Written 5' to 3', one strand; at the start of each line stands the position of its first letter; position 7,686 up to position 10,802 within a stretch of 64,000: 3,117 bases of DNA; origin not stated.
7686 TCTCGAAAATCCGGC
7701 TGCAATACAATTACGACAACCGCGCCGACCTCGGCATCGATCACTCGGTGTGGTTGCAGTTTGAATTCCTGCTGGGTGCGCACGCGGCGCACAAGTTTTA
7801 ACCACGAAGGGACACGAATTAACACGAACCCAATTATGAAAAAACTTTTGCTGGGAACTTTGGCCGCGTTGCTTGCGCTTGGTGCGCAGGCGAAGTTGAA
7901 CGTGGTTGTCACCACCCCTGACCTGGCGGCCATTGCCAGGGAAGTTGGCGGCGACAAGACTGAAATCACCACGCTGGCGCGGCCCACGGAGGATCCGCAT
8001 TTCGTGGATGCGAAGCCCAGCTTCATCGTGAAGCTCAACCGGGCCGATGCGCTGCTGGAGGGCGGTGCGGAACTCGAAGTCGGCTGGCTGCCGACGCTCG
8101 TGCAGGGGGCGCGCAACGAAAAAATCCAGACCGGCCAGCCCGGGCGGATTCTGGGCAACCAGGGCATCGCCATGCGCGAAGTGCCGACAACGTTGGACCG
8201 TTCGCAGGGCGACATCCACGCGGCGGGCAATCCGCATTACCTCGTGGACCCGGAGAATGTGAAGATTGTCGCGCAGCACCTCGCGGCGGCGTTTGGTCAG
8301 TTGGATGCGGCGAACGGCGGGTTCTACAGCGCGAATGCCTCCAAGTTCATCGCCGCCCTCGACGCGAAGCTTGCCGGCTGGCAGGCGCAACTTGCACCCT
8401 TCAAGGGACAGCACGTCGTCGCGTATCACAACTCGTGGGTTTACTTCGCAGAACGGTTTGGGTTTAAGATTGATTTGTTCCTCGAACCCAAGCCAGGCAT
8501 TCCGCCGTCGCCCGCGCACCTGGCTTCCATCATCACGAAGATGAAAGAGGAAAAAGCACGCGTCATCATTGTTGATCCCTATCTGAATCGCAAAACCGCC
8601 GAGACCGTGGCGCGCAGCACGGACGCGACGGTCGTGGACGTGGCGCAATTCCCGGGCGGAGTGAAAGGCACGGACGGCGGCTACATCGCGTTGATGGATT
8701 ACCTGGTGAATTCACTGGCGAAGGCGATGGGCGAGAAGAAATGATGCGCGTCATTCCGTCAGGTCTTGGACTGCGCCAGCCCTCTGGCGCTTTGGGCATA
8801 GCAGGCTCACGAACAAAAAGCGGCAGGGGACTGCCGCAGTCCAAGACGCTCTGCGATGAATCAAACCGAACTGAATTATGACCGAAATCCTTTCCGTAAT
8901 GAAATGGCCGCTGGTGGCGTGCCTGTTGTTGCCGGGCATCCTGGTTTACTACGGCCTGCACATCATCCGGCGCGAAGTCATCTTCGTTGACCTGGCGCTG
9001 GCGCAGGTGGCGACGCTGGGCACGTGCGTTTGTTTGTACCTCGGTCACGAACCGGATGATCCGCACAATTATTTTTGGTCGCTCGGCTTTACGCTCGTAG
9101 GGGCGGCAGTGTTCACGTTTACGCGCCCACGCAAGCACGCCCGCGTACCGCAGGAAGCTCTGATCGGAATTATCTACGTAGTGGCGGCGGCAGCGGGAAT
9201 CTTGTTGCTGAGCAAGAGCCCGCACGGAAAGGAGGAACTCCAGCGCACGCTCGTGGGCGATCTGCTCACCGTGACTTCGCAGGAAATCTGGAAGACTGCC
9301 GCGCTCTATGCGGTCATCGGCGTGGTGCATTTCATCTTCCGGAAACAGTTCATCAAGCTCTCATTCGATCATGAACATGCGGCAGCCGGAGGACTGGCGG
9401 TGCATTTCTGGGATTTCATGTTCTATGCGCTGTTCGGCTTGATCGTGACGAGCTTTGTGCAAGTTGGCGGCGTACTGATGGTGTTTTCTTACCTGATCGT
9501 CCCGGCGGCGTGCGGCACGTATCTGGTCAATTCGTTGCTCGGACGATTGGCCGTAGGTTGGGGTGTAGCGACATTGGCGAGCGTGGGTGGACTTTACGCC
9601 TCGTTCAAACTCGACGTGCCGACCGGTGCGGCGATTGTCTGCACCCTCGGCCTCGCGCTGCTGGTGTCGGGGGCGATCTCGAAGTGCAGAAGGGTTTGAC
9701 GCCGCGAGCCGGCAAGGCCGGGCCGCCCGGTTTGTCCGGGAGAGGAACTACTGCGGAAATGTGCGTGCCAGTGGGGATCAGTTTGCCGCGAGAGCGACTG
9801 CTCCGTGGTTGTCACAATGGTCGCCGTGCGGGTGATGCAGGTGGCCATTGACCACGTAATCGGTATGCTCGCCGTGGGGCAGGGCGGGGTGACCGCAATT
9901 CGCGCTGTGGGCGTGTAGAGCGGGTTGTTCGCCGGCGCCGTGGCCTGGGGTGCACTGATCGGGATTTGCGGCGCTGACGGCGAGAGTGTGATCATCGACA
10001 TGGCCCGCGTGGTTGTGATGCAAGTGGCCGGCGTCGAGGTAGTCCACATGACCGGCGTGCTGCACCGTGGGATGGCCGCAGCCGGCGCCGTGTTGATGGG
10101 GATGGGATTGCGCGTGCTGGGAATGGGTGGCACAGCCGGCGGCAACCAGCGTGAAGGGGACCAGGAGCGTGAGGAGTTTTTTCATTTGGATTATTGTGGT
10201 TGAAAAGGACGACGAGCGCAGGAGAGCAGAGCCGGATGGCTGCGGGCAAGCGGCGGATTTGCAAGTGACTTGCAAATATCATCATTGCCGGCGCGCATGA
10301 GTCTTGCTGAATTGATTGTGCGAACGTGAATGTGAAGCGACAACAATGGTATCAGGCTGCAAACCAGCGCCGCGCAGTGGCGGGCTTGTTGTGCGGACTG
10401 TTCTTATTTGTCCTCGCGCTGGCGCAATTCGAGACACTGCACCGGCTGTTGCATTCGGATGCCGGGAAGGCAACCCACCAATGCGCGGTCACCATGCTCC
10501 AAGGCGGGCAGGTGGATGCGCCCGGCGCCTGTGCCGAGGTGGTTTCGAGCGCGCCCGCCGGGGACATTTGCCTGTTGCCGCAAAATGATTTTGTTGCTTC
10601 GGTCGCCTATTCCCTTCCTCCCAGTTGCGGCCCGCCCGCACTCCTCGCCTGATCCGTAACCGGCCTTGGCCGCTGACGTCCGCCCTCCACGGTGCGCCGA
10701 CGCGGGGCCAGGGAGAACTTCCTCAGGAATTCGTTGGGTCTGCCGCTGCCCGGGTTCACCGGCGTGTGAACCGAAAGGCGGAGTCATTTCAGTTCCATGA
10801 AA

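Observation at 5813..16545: Composite Fur/Zur-linked envelope metal-handling island with non-canonical parts (best candidate for an undescribed system)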

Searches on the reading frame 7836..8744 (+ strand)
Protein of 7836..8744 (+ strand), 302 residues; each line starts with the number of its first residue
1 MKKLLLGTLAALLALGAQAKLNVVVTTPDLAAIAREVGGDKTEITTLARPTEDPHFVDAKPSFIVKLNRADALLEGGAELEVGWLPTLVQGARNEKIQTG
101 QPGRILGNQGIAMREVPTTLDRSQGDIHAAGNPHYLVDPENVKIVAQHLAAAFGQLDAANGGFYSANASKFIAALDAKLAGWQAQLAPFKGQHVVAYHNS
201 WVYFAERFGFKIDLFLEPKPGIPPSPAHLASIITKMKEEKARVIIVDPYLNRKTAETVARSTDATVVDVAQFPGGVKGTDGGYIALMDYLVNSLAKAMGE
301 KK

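Call 3: search_protein_families(library=pfam, proteins=[window:7836-8744:+], max_evalue=0.01)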
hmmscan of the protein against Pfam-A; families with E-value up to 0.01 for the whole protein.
window:7836-8744:+ (302 aa): 1 family
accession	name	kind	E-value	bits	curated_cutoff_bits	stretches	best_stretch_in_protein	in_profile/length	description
PF01297.22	ZnuA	-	5.7e-53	180.5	29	1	23-297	1-263/263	Zinc-uptake complex component A periplasmic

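Call 4: search_protein_families(library=ncbifam, proteins=[window:7836-8744:+], max_evalue=0.01)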
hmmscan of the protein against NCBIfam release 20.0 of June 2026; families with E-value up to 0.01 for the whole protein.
window:7836-8744:+ (302 aa): 9 families
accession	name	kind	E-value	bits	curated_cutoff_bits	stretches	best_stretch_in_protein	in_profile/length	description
NF040870.1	AztC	equivalog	3.8e-34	118.4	350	1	23-297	1-276/277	zinc ABC transporter substrate-binding protein AztC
NF053842.1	MnTportMntCDein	equivalog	1.3e-28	100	400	1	18-266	3-248/281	manganese ABC transporter substrate-binding protein MntC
TIGR03772.1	anch_rpt_subst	equivalog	3.2e-22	78.8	350.45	2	103-298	290-485/486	anchored repeat ABC transporter, substrate-binding protein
NF007091.2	PRK09545.1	equivalog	3.4e-17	62.6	268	1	126-296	144-314/318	zinc ABC transporter substrate-binding protein ZnuA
NF040928.1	ABC_lipo_SloC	subfamily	2.7e-15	56.3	525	1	18-297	25-301/304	metal ABC transporter substrate-binding lipoprotein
NF053703.1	Mn_SBP_EfaA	exception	3.1e-14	52.8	485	1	18-289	33-300/310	Mn/Fe ABC transporter substrate-binding lipoprotein EfaA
NF047355.1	ABC_bind_Mn_Staph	exception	7.7e-13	48.4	500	1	18-298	30-308/309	manganese ABC transporter substrate-binding lipoprotein MntC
NF033605.1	Zn_bnd_ABC_AdcA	exception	1.5e-10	40.7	700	1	19-298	33-322/517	zinc ABC transporter substrate-binding lipoprotein AdcA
NF046020.1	HisKinCckABruc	equivalog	0.0078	14.1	1000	0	145-191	214-261/868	cell cycle histidine kinase CckA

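Call 40: search_solved_structures(query=window:7836-8744:+, max_evalue=1e-10, show_alignments=3)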
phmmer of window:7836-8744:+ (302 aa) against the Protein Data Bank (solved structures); distinct sequences matched with E-value up to 1e-10: 38.
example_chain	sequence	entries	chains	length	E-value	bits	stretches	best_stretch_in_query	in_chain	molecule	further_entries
5kzj_A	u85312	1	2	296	7.9e-19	71.2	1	10-299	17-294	Periplasmic solute binding protein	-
6xpn_B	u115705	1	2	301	1.5e-18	70.3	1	10-299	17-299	Periplasmic solute binding protein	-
5w56_A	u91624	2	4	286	1.7e-18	70.1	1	21-299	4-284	Periplasmic solute binding protein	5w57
5hx7_A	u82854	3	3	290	1.8e-17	66.8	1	18-291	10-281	Manganese-binding lipoprotein MntA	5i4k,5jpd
2ov1_A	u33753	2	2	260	5.8e-17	65.1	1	21-265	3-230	Periplasmic binding protein component of an ABC type zinc uptake transporter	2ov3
5uxs_A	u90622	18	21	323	8e-17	64.6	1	19-300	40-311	Periplasmic chelated iron-binding protein YfeA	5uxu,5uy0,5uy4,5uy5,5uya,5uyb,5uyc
6q1c_A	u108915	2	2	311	1.1e-16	64.2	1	19-300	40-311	Periplasmic chelated iron-binding protein YfeA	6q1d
1pq4_A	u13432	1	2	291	1.5e-16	63.7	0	122-265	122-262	periplasmic binding protein component of an ABC type zinc uptake transporter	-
4utp_A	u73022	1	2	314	2.2e-14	56.6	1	19-298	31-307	MANGANESE ABC TRANSPORTER SUBSTRATE-BINDING LIPOPROTEIN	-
4uto_A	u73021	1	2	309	2.4e-14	56.5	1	19-298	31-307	MANGANESE ABC TRANSPORTER SUBSTRATE-BINDING LIPOPROTEIN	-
1psz_A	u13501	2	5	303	2.9e-14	56.2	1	19-298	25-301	PROTEIN (SURFACE ANTIGEN PSAA) | MANGANESE ABC TRANSPORTER SUBSTRATE-BINDING LIPOPROTEIN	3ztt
2ogw_A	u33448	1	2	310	4.4e-14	55.6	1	2-296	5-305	High-affinity zinc uptake system protein znuA precursor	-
3zk9_A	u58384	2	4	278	6.1e-14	55.2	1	20-298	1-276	MANGANESE ABC TRANSPORTER SUBSTRATE-BINDING LIPOPROTEIN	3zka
3zk8_A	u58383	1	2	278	6.8e-14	55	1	20-298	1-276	MANGANESE ABC TRANSPORTER SUBSTRATE-BINDING LIPOPROTEIN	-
3zk7_A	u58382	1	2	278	6.8e-14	55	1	20-298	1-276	MANGANESE ABC TRANSPORTER SUBSTRATE-BINDING LIPOPROTEIN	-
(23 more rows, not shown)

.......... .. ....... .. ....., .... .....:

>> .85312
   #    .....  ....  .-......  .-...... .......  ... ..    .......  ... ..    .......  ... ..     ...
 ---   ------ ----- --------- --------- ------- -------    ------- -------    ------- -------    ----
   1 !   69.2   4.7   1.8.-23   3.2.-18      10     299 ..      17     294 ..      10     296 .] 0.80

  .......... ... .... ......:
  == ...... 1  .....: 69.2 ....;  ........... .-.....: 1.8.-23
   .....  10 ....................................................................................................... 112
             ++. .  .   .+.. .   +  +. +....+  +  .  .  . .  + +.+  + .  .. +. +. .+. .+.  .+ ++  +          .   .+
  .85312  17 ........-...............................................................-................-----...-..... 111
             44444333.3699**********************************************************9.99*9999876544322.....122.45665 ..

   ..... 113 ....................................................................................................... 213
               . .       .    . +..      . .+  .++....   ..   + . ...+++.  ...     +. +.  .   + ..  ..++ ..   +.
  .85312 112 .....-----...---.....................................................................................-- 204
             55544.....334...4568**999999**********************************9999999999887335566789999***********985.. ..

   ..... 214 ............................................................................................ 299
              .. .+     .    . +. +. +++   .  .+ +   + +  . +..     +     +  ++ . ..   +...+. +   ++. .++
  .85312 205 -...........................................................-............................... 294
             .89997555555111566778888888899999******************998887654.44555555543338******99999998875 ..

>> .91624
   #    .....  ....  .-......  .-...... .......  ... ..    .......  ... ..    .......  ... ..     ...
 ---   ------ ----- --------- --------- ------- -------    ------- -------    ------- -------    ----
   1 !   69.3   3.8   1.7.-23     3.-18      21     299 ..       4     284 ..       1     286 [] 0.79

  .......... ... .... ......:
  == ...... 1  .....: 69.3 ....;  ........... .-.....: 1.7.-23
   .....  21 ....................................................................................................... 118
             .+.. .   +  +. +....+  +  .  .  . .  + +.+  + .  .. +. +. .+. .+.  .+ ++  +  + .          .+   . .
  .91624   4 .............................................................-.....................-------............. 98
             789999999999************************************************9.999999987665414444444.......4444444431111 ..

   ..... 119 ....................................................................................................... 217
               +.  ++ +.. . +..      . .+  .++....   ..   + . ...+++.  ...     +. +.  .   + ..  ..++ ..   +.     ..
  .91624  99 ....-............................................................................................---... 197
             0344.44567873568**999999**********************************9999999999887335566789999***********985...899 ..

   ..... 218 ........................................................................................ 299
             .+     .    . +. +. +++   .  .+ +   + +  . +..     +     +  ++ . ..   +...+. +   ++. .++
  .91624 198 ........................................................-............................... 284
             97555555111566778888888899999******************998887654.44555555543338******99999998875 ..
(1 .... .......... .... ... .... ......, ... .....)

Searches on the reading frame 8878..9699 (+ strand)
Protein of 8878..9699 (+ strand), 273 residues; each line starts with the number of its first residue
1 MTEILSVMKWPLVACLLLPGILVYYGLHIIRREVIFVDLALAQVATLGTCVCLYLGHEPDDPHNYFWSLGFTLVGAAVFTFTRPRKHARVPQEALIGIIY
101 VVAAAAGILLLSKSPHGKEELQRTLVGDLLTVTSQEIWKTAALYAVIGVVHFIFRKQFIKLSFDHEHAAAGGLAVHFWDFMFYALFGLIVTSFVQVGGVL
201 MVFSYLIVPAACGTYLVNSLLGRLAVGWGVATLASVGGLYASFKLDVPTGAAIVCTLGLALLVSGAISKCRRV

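Call 3: search_protein_families(library=pfam, proteins=[window:8878-9699:+], max_evalue=0.01)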
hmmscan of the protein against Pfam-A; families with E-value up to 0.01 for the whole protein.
window:8878-9699:+ (273 aa): 2 families
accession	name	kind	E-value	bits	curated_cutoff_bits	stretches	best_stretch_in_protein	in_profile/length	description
PF00950.22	ABC-3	-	9.3e-39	133.9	20.1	1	7-264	4-254/258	ABC 3 transport family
PF01032.23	FecCD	-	7.6e-09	35.5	26.5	1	42-250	80-294/311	FecCD transport family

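Call 4: search_protein_families(library=ncbifam, proteins=[window:8878-9699:+], max_evalue=0.01)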
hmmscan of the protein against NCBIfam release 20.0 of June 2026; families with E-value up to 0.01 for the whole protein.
window:8878-9699:+ (273 aa): 4 families
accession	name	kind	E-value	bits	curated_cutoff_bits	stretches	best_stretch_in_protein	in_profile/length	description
TIGR03770.1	anch_rpt_perm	equivalog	5e-25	88.7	296.8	1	85-264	87-266/270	anchored repeat-type ABC transporter permease subunit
NF040871.1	AztB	equivalog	6.5e-25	88.3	280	1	7-255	11-252/254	zinc ABC transporter permease AztB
NF040927.1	ABC_perm_SloB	subfamily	5.5e-20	72.3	460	1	24-269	28-265/271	metal ABC transporter permease subunit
NF007089.0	PRK09543.1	equivalog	7.7e-13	48.6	284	1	23-264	20-254/261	zinc ABC transporter permease subunit ZnuB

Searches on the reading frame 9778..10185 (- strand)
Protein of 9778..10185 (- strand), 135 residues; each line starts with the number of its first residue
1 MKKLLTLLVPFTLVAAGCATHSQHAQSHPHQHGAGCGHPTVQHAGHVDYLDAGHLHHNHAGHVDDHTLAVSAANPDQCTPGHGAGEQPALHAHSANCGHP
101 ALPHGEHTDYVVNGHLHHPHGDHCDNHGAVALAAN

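Call 3: search_protein_families(library=pfam, proteins=[window:9778-10185:-], max_evalue=0.01)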
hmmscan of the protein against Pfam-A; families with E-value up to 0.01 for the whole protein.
window:9778-10185:- (135 aa): 0 families

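Call 4: search_protein_families(library=ncbifam, proteins=[window:9778-10185:-], max_evalue=0.01)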
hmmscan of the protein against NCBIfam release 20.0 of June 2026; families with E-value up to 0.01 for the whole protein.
window:9778-10185:- (135 aa): 2 families
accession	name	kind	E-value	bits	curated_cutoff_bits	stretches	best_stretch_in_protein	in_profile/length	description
NF058647.1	lipo_LytA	equivalog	0.0027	17.9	110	1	1-74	1-63/107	acidic lipoprotein LytA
NF041428.1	TrsH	subfamily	0.0037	17.4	150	1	1-28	1-29/149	TrsH/TraH family protein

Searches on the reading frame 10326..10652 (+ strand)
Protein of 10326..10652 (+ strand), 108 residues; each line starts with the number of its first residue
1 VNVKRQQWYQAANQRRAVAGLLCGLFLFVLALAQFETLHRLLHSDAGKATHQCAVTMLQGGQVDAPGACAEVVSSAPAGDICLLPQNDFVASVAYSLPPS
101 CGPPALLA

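Call 3: search_protein_families(library=pfam, proteins=[window:10326-10652:+], max_evalue=0.01)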
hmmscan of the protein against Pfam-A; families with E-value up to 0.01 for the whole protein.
window:10326-10652:+ (108 aa): 0 families

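Call 4: search_protein_families(library=ncbifam, proteins=[window:10326-10652:+], max_evalue=0.01)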
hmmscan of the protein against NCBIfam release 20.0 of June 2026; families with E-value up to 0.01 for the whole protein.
window:10326-10652:+ (108 aa): 0 families

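Call 48: search_protein_families(library=pfam, max_evalue=10, proteins=[window:10326-10649:+])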
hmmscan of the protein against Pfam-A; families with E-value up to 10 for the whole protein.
seq(108 aa): 1 family
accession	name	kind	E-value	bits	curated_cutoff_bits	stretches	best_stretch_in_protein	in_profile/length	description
PF13682.11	CZB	-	0.13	13.1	29.4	1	7-49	34-63/64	Chemoreceptor zinc-binding domain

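Call 78: search_protein_representatives(protein=window:10326-10652:+)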
Query: 108 residues. Proteins with E-value up to 0.001 (for the whole library): 497; up to 1e-10: 50; up to 1e-30: 0. The best 150 are listed.
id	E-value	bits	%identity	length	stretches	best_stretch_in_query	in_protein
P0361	2.5e-29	117.7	60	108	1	2-107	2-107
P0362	2.9e-22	95.1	49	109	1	7-107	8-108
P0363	3.3e-21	91.7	53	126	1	10-107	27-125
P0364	9.1e-20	87.0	51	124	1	11-105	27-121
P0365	2.4e-19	85.7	50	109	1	5-107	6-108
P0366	3.6e-19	85.1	48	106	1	5-108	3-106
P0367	1.8e-18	82.9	49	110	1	10-107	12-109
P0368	1.9e-18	82.8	49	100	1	13-106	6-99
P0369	2.4e-18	82.5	47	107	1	11-107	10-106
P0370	7.9e-18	80.8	46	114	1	6-107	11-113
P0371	1.5e-17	79.9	54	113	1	13-107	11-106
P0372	2.1e-17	79.4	50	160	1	2-107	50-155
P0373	2.5e-17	79.2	50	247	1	5-107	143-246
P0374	2.7e-17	79.1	44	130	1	9-107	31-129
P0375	9.7e-17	77.3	50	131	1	15-107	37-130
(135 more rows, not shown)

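Call 83: search_protein_families(library=pfam, alignment_id=A5, max_evalue=0.01)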
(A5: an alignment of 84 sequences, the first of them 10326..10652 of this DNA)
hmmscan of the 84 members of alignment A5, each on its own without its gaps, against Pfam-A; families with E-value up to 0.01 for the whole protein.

A. member 1, window:10326-10652:+ (108 aa): 0 families

B. families by the number of members that match (of 84 scanned): 4 families
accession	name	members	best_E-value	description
PF09534.15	Trp_oprn_chp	1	0.00027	Tryptophan-associated transmembrane protein (Trp_oprn_chp)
PF09489.15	CbtB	1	0.0013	Probable cobalt transporter subunit (CbtB)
PF24037.1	DUF7346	1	0.0074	Family of unknown function (DUF7346)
PF10939.13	DUF2631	1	0.0081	Protein of unknown function (DUF2631)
